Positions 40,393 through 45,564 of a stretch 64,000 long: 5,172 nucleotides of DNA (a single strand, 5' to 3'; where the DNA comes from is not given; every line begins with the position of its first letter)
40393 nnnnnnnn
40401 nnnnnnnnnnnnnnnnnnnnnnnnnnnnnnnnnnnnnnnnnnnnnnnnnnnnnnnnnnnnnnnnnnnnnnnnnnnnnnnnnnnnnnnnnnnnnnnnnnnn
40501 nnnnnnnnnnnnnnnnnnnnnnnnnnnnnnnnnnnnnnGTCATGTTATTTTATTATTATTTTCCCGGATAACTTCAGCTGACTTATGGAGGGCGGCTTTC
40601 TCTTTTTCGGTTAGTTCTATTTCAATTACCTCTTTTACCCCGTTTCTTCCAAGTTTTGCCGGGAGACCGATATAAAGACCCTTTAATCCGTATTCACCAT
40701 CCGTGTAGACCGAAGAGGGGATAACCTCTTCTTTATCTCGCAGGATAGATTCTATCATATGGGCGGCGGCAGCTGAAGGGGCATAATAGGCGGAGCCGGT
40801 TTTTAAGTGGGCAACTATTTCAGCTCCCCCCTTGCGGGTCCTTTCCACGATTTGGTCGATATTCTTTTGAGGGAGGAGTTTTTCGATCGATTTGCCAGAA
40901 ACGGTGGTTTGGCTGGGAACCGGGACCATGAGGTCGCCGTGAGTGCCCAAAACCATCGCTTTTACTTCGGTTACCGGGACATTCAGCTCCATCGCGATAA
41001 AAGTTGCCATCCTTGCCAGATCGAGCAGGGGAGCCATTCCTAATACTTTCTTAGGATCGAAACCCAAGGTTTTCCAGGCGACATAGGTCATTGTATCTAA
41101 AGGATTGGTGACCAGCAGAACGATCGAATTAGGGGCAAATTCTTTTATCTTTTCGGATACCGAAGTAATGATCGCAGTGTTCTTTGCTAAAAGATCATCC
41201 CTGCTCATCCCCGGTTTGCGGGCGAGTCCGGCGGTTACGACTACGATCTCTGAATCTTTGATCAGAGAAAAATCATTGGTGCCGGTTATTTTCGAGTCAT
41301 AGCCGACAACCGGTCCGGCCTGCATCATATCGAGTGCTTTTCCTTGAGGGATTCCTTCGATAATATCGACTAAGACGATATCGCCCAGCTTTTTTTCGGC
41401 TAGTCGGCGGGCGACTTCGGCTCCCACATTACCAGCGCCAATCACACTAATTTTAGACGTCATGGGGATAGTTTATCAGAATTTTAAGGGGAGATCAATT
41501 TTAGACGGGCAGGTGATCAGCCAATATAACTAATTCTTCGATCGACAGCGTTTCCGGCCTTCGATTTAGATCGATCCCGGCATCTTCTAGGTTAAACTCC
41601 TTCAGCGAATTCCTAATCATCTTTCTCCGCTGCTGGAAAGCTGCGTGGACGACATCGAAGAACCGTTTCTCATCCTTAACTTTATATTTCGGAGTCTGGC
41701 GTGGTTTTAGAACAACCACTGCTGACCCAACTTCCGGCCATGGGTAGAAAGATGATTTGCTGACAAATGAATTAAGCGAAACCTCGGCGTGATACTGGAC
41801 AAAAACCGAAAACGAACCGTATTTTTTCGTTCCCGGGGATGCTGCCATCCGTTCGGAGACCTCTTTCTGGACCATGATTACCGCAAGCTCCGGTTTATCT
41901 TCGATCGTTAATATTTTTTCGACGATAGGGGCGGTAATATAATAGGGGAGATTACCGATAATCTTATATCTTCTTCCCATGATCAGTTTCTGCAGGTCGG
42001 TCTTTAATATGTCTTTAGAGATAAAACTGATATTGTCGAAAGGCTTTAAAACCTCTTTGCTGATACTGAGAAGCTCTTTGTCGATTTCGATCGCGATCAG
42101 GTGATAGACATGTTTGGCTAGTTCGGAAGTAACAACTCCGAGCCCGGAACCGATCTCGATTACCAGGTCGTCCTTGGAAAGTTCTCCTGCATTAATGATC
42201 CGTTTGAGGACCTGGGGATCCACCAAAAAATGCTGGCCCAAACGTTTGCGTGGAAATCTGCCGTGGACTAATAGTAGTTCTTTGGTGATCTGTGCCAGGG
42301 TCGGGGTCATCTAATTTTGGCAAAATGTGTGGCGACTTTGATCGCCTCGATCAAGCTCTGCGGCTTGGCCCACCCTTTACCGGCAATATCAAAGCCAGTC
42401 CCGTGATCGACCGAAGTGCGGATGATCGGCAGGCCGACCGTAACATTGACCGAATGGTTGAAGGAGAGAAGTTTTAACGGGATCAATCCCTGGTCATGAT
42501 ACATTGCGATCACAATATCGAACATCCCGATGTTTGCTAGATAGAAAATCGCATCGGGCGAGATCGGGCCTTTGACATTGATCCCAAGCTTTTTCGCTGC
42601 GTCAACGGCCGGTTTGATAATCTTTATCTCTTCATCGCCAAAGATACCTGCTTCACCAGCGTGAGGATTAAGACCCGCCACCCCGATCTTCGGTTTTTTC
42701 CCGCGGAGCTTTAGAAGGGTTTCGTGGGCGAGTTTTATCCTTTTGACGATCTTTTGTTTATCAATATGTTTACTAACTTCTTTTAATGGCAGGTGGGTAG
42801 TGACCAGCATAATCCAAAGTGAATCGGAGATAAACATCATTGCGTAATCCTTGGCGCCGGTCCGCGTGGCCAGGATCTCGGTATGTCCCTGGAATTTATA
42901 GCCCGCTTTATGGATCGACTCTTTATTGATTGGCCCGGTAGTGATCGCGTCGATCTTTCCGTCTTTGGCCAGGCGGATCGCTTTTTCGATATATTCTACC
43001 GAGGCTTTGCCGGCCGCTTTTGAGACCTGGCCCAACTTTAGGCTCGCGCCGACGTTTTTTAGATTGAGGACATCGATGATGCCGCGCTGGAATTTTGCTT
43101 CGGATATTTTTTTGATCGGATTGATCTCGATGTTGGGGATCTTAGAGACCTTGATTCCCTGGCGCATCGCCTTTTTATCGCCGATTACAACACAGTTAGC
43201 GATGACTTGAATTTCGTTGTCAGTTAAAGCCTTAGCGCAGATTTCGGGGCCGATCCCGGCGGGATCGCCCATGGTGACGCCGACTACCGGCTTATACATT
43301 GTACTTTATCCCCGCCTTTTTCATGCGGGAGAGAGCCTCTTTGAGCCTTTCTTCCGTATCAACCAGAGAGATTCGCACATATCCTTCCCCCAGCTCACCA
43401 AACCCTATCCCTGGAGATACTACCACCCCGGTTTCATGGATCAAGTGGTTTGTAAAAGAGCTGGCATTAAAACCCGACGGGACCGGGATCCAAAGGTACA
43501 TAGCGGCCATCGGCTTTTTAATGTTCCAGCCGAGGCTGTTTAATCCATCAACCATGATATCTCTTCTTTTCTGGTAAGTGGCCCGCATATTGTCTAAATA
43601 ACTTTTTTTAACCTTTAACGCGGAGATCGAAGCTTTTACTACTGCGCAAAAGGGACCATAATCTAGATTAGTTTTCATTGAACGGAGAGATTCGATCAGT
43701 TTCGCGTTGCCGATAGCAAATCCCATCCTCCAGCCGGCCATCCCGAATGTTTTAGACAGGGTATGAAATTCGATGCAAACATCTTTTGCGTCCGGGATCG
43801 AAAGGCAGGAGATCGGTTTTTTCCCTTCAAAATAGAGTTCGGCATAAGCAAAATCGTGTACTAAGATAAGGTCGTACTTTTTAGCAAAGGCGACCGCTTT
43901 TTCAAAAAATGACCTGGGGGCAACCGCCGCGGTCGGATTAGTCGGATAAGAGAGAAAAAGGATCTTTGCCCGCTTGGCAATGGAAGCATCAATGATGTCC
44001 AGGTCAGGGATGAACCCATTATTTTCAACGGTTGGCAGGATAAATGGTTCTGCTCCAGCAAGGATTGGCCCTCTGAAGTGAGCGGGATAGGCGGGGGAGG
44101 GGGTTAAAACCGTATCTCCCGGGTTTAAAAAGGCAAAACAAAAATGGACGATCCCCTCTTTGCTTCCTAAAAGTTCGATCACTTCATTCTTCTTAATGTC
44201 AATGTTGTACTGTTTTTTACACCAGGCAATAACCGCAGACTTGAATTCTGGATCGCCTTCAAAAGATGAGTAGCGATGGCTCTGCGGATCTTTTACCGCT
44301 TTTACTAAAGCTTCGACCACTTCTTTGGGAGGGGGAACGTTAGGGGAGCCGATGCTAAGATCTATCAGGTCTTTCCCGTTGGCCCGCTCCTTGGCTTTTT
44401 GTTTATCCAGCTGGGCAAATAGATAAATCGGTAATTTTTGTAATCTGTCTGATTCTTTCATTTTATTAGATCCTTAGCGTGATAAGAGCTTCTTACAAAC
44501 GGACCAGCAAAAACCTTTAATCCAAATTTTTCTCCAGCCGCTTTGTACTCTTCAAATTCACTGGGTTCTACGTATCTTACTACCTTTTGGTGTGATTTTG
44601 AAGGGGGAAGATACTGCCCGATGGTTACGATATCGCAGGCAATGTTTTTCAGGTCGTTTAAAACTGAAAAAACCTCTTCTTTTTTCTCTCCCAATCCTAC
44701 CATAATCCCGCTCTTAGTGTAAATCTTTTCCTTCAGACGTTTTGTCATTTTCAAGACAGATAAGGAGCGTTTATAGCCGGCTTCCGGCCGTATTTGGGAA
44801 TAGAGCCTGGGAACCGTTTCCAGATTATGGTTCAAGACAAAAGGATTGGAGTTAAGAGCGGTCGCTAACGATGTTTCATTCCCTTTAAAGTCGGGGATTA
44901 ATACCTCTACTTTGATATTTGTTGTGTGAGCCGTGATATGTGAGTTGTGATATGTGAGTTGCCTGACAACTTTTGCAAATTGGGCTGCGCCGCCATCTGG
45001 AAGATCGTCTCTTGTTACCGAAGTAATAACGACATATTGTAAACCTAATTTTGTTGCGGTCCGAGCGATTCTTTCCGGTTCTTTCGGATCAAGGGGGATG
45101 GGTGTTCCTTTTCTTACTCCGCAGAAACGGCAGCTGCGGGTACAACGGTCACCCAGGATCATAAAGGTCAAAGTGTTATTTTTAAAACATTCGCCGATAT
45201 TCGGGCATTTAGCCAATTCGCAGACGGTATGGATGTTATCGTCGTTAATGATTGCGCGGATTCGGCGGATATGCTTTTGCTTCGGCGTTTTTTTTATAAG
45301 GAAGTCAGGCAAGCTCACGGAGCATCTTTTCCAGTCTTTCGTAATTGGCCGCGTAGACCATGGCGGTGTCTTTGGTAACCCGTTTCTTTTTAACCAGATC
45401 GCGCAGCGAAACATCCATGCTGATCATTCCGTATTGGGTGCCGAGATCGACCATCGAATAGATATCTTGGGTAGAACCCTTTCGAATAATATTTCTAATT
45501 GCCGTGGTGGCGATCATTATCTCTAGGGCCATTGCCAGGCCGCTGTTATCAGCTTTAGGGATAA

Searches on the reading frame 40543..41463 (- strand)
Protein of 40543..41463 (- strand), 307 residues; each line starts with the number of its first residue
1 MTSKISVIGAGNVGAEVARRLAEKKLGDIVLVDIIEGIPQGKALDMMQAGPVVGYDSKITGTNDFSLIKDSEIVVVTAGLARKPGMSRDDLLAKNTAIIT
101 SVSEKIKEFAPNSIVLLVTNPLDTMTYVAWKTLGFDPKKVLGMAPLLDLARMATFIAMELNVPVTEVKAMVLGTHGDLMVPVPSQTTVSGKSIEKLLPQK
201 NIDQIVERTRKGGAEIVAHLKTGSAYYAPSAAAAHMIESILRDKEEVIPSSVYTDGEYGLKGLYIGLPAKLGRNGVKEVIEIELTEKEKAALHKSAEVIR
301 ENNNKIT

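Call 61: search_protein_families(library=pfam, proteins=[window:40543-41463:-], max_evalue=0.00001)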
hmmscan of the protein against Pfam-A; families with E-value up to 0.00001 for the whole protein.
window:40543-41463:- (307 aa): 2 families
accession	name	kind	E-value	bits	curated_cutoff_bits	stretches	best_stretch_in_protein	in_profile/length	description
PF00056.29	Ldh_1_N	-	8.3e-39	133.3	27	1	4-142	2-141/141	lactate/malate dehydrogenase, NAD binding domain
PF02866.23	Ldh_1_C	-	2e-33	116.2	22.6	1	147-306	3-170/174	lactate/malate dehydrogenase, alpha/beta C-terminal domain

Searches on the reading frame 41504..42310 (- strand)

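Call 61: search_protein_families(library=pfam, proteins=[window:41504-42310:-], max_evalue=0.00001)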
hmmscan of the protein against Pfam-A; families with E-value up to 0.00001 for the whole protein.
window:41504-42310:- (269 aa): 1 family
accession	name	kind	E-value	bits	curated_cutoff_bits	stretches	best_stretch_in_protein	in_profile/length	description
PF00398.26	RrnaAD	-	9.9e-60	202.3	24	1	21-239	5-226/263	Ribosomal RNA adenine dimethylase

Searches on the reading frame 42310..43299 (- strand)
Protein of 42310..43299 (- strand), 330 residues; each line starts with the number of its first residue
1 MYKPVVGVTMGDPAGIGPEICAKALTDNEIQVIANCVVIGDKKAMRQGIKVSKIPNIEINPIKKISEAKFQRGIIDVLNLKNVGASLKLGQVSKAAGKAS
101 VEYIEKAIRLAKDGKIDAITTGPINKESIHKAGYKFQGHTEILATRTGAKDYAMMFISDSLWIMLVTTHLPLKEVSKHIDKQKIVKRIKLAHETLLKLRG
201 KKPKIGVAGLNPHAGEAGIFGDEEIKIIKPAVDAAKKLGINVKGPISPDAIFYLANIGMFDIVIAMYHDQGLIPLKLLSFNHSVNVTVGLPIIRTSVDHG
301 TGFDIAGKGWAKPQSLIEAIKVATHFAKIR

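Call 61: search_protein_families(library=pfam, proteins=[window:42310-43299:-], max_evalue=0.00001)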
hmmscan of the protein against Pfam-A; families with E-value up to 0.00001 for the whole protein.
window:42310-43299:- (330 aa): 1 family
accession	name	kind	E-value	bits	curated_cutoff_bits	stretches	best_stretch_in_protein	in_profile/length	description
PF04166.17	PdxA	-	7e-113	377.2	27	1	34-323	3-286/286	Pyridoxal phosphate biosynthetic protein PdxA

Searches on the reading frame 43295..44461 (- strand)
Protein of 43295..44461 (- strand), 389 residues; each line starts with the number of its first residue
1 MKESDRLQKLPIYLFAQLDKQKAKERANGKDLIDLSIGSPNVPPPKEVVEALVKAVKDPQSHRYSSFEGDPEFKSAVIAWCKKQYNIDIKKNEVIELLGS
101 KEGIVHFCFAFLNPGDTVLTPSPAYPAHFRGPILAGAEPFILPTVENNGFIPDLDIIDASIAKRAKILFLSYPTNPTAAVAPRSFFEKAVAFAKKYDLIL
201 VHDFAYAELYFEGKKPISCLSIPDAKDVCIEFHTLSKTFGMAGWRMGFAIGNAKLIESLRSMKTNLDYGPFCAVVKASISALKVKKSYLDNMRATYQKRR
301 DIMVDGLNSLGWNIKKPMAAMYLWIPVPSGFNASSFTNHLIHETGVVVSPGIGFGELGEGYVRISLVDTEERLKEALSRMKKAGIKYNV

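Call 61: search_protein_families(library=pfam, proteins=[window:43295-44461:-], max_evalue=0.00001)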
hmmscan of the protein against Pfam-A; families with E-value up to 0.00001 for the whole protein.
window:43295-44461:- (389 aa): 1 family
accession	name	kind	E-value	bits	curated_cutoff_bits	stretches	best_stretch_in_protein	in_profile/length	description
PF00155.27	Aminotran_1_2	-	1.5e-67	228.8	19.7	1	30-379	1-360/361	Aminotransferase class I and II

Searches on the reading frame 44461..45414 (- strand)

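Call 61: search_protein_families(library=pfam, proteins=[window:44461-45414:-], max_evalue=0.00001)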
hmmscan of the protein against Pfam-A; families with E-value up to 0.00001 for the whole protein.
window:44461-45414:- (318 aa): 1 family
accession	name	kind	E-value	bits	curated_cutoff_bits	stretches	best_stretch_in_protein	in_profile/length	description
PF04055.27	Radical_SAM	-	7.6e-19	68.9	29.5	1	85-254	1-165/166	Radical SAM superfamily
